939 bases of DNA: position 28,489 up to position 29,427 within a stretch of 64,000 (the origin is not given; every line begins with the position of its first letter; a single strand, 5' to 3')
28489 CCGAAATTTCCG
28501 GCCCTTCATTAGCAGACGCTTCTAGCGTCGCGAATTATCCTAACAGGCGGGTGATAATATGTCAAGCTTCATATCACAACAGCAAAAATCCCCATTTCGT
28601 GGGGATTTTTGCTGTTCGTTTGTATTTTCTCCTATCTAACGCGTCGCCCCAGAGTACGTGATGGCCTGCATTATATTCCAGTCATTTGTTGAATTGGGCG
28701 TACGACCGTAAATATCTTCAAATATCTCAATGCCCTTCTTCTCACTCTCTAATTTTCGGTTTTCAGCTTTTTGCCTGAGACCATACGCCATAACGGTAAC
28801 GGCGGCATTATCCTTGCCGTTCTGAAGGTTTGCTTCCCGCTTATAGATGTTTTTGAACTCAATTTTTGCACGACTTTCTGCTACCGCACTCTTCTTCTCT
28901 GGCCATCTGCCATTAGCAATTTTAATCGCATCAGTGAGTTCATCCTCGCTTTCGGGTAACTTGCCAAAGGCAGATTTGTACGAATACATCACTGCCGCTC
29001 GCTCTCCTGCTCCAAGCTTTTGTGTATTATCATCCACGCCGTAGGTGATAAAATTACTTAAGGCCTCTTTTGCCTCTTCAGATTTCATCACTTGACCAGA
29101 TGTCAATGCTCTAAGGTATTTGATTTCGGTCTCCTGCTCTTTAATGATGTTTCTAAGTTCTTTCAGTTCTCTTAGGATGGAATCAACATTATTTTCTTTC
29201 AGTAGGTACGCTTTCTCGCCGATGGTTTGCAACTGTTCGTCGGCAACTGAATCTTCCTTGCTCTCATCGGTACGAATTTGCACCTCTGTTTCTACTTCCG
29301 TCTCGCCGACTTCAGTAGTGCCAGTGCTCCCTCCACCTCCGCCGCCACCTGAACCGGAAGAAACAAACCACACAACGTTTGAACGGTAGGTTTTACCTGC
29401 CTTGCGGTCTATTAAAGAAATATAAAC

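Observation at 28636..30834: Multidomain surface protein gene inserted between fusA and tuf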

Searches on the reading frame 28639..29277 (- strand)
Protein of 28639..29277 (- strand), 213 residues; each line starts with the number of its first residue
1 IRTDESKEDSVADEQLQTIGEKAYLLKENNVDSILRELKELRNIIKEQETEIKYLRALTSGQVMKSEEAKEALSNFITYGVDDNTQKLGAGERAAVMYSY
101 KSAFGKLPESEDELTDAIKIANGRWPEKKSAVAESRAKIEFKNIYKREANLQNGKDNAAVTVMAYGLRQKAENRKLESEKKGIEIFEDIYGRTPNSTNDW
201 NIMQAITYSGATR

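Call 19: search_protein_representatives(protein=window:28639-29277:-)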
Query: 213 residues. Proteins with E-value up to 0.001 (for the whole library): 1208; up to 1e-10: 998; up to 1e-30: 633. The best 150 are listed.
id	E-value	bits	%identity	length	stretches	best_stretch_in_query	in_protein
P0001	9.0e-129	443.0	100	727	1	1-213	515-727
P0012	1.6e-77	275.9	67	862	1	13-213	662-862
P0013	1.9e-77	275.7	66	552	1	15-213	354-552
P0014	2.4e-76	272.1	65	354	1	12-213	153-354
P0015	2.7e-76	271.9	64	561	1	13-213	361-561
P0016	5.9e-76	270.8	67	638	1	15-213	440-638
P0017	1.2e-75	269.8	64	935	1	9-213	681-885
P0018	1.3e-75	269.6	66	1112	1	8-212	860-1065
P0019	1.2e-74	266.5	63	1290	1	9-213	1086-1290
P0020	1.5e-74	266.2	66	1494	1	20-213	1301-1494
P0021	2.0e-74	265.8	64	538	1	5-213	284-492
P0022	3.0e-74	265.2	66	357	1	17-213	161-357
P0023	5.3e-74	264.4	63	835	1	9-213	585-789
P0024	9.0e-74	263.7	61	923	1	10-213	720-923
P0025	9.5e-74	263.6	64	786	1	14-213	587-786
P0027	1.9e-73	262.6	62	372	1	13-213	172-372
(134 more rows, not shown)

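Call 23: find_homologous_proteins(query=window:28639-29277:-, max_evalue=1e-10)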
Query window:28639-29277:- (213 aa): 218 proteins with E <= 1e-10 among 441 candidates; the best 120 are listed.
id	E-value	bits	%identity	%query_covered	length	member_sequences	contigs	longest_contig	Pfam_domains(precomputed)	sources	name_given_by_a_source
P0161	1.5e-78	281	66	95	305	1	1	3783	-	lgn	-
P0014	7.4e-76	272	65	94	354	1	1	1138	-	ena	-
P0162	6.3e-75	269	63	94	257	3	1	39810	-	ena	-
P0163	9.5e-75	269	62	93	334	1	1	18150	PF07648.21,PF00050.27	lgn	-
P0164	2.9e-74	267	63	94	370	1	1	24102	PF07648.21,PF00050.27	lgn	-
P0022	9.4e-74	265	68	91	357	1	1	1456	PF16656.12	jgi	jgi:hypothetical protein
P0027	6.0e-73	263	62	94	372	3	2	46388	-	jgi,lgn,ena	-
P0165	6.5e-73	263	61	97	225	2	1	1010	-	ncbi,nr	ncbi:hypothetical protein KA005_47900, partial [bacterium]|nr:hypothetical protein [bacterium]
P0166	8.9e-73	262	64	88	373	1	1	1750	PF07648.21,PF00050.27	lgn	-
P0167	2.1e-72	261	64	93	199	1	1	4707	-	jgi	jgi:hypothetical protein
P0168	2.2e-72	261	62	95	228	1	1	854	-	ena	-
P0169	3.8e-72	260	61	94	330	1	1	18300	-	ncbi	-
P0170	5.1e-72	260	60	95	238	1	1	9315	-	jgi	-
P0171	1.7e-71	258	59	100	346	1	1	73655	-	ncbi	-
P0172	1.8e-71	258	61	94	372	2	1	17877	PF07648.21,PF00050.27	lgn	-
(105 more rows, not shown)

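Call 26: find_related_loci(query=A1, collection=metagenome_contigs, flank=10000)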
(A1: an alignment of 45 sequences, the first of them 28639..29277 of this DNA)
Query A1 (213 aa) in metagenome_contigs; peptide patterns used: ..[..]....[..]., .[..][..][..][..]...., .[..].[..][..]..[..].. (x = any residue, [..] = any of these).
600 stretches matched a pattern (row limit reached: there are more); 211 encode a relative of the query (tblastn E <= 1e-3); the best 80 are kept; 80 distinct loci.
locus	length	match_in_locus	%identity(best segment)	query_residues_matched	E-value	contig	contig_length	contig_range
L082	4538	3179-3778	67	14-213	7e-84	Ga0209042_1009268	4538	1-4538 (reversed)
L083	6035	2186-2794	65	11-213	1e-82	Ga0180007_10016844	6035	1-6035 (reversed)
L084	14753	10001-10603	62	13-213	4e-82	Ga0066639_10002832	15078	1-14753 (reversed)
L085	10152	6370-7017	62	1-213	1e-81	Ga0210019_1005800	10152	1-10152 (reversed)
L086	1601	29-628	63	14-213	4e-85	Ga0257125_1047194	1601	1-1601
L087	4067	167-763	62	15-213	1e-80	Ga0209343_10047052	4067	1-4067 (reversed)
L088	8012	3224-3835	59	10-213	5e-80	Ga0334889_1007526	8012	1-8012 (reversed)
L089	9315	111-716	60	12-213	9e-80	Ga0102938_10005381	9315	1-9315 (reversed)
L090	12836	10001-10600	63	14-213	8e-78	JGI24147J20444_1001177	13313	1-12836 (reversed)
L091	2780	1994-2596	59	13-213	4e-79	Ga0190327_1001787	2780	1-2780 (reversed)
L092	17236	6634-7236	61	13-213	1e-77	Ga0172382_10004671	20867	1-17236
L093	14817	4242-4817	61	22-213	1e-77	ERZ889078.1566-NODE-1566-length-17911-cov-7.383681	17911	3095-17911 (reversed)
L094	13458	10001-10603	62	13-213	4e-77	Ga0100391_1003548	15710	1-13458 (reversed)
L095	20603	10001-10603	60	13-213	3e-76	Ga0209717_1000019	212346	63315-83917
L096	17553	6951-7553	58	13-213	2e-75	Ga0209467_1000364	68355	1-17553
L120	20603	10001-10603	53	13-213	2e-64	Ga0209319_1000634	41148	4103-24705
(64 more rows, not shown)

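Call 33: predict_structure(alignment_id=A1)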
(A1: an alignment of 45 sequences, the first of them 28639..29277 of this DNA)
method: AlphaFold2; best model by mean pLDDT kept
length: 213 residues; sequences in the alignment: 45
mean_pLDDT: 93.0   pTM: 0.88
mean pLDDT of the five models: 93.0, 92.9, 92.9, 92.2, 91.5
residues with pLDDT >= 90: 185; 70-90: 18; 50-70: 6; < 50: 4
segments of 3 or more residues with pLDDT < 50: 1-4
pLDDT, mean of each block of 10 residues (from residue 1): 55 86 96 96 96 93 87 97 95 96 96 97 95 98 98 97 94 89 98 96 96 94
secondary structure, 60 per line:
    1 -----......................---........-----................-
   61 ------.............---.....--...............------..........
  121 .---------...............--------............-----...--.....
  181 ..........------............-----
elements in order: H6-27 H31-38 H44-59 H67-79 H83-87 H90-104 H111-121 H131-145 H154-165 H176-190 H197-208

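Call 37: search_solved_structures(query=A1, max_evalue=1)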
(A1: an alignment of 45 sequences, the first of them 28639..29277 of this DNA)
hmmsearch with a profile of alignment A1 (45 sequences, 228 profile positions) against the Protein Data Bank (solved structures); distinct sequences matched with E-value up to 1: 3.
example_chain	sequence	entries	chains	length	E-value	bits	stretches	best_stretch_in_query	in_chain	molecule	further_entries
6noy_G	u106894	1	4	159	0.11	15.3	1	34-154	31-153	Maintenance of carboxysome positioning B protein, Mcsb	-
6hq1_A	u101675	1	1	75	0.19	14.6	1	47-105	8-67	Histone H1.0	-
3mxu_A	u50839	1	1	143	0.77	12.6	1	80-150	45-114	Glycine cleavage system H protein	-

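Call 39: search_protein_families(library=pfam, proteins=[L120:7865-10753:+], max_evalue=0.01)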
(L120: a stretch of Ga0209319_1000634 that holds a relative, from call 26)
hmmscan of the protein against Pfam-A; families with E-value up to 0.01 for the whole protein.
L120:7865-10753:+ (962 aa): 2 families
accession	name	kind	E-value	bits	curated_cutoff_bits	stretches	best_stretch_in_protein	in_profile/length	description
PF18884.5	TSP3_bac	-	2e-06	28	25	1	938-953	1-16/22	Bacterial TSP3 repeat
PF07705.17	CARDB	-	0.00038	21.1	22.7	1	436-569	2-100/101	CARDB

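Call 40: search_protein_families(library=pfam, alignment_id=A1, max_evalue=10)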
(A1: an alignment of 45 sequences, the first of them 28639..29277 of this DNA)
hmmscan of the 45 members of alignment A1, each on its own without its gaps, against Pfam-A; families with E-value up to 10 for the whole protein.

A. member 1, window:28639-29277:- (213 aa): 4 families
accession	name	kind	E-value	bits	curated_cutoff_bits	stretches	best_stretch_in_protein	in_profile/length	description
PF11598.13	COMP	-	0.034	14.9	23.9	1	38-58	17-37/45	Cartilage oligomeric matrix protein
PF02274.22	ADI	-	0.09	12.2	22.8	1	30-102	10-79/377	Arginine deiminase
PF08702.15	Fib_alpha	-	0.56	10.8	29.9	1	9-60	76-126/143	Fibrinogen alpha/beta chain family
PF09986.15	DUF2225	-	2.6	8.2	21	0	116-196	133-198/214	Uncharacterized protein conserved in bacteria (DUF2225)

B. families by the number of members that match (of 45 scanned): 183 families (the first 25 are shown)
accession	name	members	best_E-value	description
PF18884.5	TSP3_bac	9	1.4e-10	Bacterial TSP3 repeat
PF08702.15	Fib_alpha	9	0.048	Fibrinogen alpha/beta chain family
PF00050.26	Kazal_1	7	1e-11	Kazal-type serine protease inhibitor domain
PF07648.20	Kazal_2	7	2.8e-08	Kazal-type serine protease inhibitor domain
PF01105.29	EMP24_GP25L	6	0.0007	emp24/gp25L/p24 family/GOLD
PF17002.10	DUF5089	6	0.0013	Domain of unknown function (DUF5089)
PF11598.13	COMP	6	0.0031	Cartilage oligomeric matrix protein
PF23421.1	DUF7109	5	0.014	Family of unknown function (DUF7109)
PF05478.16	Prominin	4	9.3e-05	Prominin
PF18824.6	LPD11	4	0.00058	Large polyvalent protein-associated domain 11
PF09548.15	Spore_III_AB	4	0.0096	Stage III sporulation protein AB (spore_III_AB)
PF06419.17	COG6_N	3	8.4e-05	Conserved oligomeric complex COG6, N-terminal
PF21545.3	T7SS_EccA1_N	3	0.0035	T7SS, ESX-1 secretion system protein EccA1, N-terminal domain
PF05227.19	CHASE3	3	0.013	CHASE3 domain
PF21632.3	MOV-10_N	3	0.028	Helicase MOV-10, N-terminal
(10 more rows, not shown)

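Call 63: fold_search(model_id=the predicted structure, library=viral)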
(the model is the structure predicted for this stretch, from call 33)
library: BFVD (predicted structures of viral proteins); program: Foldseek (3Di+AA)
matches with E <= 10: 64; with E <= 0.001: 0
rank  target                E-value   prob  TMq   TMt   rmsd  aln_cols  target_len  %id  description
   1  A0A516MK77            7.0e-01  0.10  0.17  0.12  14.9       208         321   12  (no name in the UniProt tables at hand)
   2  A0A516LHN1            1.5e+00  0.06  0.14  0.07  16.6       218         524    9  (no name in the UniProt tables at hand)
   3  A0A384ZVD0            1.6e+00  0.11  0.24  0.19  14.7       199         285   14  (no name in the UniProt tables at hand)
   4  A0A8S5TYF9            1.6e+00  0.10  0.22  0.09  18.2       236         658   10  Tail tape measure protein [Siphoviridae sp. ctDsE1]
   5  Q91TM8                2.3e+00  0.04  0.14  0.07  15.6       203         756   10  mRNA export factor ICP27 homolog [Tupaiid herpesvirus 1 (strain 1)]
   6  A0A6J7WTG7            2.6e+00  0.02  0.13  0.10  25.8       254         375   13  Uncharacterized protein [uncultured Caudovirales phage]
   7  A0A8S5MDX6            2.9e+00  0.06  0.22  0.11  17.0       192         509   10  PcfJ like protein [Siphoviridae sp. ctYh54]
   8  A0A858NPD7            2.9e+00  0.02  0.13  0.09  22.5       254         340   13  (no name in the UniProt tables at hand)
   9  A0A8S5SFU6            3.0e+00  0.06  0.21  0.08  15.8       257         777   10  Tail tape measure protein [Myoviridae sp. ctHMa1]
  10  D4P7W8                3.2e+00  0.02  0.14  0.13  20.9       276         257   16  Gp100 [Rhodococcus phage ReqiPoco6]
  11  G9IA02                3.7e+00  0.02  0.14  0.10  24.0       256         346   15  (no name in the UniProt tables at hand)
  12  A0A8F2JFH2            3.8e+00  0.03  0.12  0.16  13.0       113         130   18  Amidase [Salmonella phage fmb-p1]
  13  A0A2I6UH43            4.2e+00  0.04  0.16  0.16  15.1       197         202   11  Uncharacterized protein [Salinibacter phage M31CR41-2]
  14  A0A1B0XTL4            4.2e+00  0.04  0.18  0.07  14.3       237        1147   14  (no name in the UniProt tables at hand)
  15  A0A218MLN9            4.2e+00  0.02  0.14  0.07  19.9       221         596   13  Uncharacterized protein [uncultured virus]
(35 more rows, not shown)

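Call 66: find_encoding_contigs(protein=P0162, flank=8000, max_places=2)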
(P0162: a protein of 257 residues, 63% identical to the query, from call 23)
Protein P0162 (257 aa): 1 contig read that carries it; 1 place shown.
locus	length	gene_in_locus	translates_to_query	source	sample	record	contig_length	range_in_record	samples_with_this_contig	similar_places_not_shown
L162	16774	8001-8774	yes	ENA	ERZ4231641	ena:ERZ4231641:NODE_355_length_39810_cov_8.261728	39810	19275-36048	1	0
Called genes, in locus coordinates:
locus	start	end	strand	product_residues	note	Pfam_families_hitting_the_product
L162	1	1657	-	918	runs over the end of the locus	PF02739:5_3_exonuc_N, PF01367:5_3_exonuc, PF01612:DNA_pol_A_exo1, PF22619:DNA_polI_exo1, PF00476:DNA_pol_A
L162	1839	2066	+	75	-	-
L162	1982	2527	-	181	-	-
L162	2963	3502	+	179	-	PF00886:Ribosomal_S16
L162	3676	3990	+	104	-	PF13083:KH_KhpA-B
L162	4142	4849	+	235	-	PF01746:tRNA_m1G_MT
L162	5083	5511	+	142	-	-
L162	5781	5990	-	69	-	-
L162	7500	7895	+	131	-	-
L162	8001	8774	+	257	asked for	-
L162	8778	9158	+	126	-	-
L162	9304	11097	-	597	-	PF00009:GTP_EFTU, PF01926:MMR_HSR1 (weak), PF22042:EF-G_D2, PF03144:GTP_EFTU_D2, PF00679:EFG_C, PF21018:BipA_C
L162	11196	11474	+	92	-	-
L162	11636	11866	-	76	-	PF01292:Ni_hydr_CYTB (weak)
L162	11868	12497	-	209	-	PF00174:Oxidored_molyb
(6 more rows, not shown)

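Call 67: find_encoding_contigs(protein=P0027, flank=8000, max_places=2)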
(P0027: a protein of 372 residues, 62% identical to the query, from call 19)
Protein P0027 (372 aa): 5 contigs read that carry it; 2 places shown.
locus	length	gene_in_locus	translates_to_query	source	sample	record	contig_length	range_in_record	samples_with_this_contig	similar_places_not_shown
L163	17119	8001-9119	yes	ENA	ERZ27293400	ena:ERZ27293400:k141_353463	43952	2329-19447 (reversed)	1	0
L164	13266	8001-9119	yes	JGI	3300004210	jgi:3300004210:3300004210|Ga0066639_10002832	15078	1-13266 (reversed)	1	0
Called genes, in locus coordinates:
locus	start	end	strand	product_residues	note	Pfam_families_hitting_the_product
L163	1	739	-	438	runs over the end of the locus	PF13551:HTH_29 (weak), PF13565:HTH_32, PF13358:DDE_3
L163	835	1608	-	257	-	PF13565:HTH_32 (faint), PF13384:HTH_23 (faint)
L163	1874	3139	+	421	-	PF13006:Nterm_IS4, PF01609:DDE_Tnp_1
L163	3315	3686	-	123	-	-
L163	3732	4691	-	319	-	PF10987:DUF2806, PF14337:Abi_alpha (faint)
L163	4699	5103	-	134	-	-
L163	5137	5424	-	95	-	-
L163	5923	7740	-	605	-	PF13860:FlgD_ig, PF18962:Por_Secre_tail (weak)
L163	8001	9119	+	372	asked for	-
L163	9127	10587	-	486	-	-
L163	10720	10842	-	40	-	-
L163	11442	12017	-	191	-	-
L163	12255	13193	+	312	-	PF01381:HTH_3, PF13560:HTH_31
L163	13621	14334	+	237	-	PF22322:DUF6973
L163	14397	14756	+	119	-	-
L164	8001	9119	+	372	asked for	-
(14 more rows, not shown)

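Call 68: find_encoding_contigs(protein=P0171, flank=8000, max_places=2)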
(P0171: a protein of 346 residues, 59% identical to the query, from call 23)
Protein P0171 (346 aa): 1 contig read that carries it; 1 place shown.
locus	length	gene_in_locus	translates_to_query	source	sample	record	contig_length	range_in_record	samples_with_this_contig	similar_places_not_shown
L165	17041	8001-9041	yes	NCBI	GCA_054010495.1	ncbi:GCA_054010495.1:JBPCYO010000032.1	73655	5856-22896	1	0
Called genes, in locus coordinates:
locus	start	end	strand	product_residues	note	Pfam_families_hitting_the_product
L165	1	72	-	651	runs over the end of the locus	-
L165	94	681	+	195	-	PF01066:CDP-OH_P_transf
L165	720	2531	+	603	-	PF13231:PMT_2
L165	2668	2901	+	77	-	-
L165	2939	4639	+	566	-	-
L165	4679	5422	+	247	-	PF00590:TP_methylase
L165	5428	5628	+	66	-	-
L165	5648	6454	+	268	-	-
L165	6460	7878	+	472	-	PF00133:tRNA-synt_1, PF01406:tRNA-synt_1e, PF09334:tRNA-synt_1g, PF00133:tRNA-synt_1, PF08264:Anticodon_1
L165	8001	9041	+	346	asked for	-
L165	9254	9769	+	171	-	PF02674:Colicin_V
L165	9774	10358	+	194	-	PF01300:Sua5_yciO_yrdC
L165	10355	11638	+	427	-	PF22694:CtpB_N-like (weak), PF00595:PDZ, PF13180:PDZ_2 (weak), PF17820:PDZ_6, PF03572:Peptidase_S41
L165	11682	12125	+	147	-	PF01281:Ribosomal_L9_N, PF03948:Ribosomal_L9_C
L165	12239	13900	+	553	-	PF01656:CbiA (weak), PF06418:CTP_synth_N, PF00117:GATase, PF07722:Peptidase_C26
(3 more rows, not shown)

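Call 70: search_protein_families(library=pfam, proteins=[L120:11678-12082:+, L120:10996-11409:+], max_evalue=1)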
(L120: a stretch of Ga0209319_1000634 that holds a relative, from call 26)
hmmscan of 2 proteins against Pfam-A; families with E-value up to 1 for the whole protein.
L120:11678-12082:+ (134 aa): 2 families
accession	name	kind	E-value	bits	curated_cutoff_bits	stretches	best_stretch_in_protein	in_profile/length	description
PF02604.26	PhdYeFM_antitox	-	0.041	14.1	29.8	1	2-43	10-49/74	Antitoxin Phd_YefM, type II toxin-antitoxin system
PF01132.26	EFP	-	0.14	12.6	27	1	29-51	11-33/54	Elongation factor P (EF-P) OB domain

L120:10996-11409:+ (137 aa): 3 families
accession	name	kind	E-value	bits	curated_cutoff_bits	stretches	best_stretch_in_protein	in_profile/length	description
PF00293.34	NUDIX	-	1.8e-11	44.6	21.1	1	7-126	6-130/134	NUDIX domain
PF22327.2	Nudt16-like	-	0.0011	19.3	27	1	11-66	15-71/161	U8 snoRNA-decapping enzyme-like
PF13869.12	NUDIX_2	-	0.0027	17.6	27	1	9-72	49-111/188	Nucleotide hydrolase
